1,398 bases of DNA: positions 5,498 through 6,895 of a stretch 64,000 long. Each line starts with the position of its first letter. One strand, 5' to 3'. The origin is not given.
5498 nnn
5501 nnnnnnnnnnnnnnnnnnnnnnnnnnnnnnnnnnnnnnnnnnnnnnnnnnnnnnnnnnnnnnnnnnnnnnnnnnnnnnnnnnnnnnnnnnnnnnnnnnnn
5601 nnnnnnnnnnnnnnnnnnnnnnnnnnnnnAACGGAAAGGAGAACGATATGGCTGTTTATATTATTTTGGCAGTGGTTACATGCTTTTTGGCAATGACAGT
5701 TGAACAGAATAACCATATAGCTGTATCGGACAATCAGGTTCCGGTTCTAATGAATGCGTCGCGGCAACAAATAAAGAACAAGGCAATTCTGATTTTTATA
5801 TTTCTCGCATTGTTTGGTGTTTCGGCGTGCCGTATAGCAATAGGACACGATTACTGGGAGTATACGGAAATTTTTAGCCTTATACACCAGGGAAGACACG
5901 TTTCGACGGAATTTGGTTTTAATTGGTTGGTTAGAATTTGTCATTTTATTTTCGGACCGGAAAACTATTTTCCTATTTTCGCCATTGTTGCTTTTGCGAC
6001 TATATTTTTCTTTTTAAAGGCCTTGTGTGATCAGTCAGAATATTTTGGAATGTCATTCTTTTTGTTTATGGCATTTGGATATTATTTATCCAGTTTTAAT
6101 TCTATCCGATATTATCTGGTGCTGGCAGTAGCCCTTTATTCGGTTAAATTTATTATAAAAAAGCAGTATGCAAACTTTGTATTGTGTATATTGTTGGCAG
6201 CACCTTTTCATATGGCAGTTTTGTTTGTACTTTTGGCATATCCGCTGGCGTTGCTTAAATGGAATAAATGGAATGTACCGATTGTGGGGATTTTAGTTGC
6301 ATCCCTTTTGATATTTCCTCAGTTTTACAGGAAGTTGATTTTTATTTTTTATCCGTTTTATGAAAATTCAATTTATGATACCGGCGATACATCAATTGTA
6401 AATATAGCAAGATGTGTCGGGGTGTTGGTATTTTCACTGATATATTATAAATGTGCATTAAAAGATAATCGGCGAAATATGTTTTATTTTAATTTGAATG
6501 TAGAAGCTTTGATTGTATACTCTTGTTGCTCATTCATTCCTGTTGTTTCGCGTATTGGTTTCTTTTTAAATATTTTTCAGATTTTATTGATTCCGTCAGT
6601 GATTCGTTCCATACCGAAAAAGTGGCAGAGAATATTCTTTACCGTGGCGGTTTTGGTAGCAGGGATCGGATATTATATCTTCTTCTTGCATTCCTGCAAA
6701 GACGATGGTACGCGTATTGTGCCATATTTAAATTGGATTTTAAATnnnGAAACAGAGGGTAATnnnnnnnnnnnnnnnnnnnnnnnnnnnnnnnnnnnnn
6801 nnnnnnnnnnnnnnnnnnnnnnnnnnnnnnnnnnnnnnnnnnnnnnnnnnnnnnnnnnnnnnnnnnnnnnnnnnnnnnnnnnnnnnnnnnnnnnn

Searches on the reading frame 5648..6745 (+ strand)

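Call 7: search_protein_families(library=pfam, proteins=[window:5648-6745:+], max_evalue=0.001)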
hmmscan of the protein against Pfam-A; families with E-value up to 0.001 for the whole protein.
window:5648-6745:+ (366 aa): 1 family
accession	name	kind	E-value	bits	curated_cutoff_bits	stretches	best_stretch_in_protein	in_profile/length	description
PF14897.12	EpsG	-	5.7e-49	167.5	30.1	1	46-361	2-325/326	EpsG family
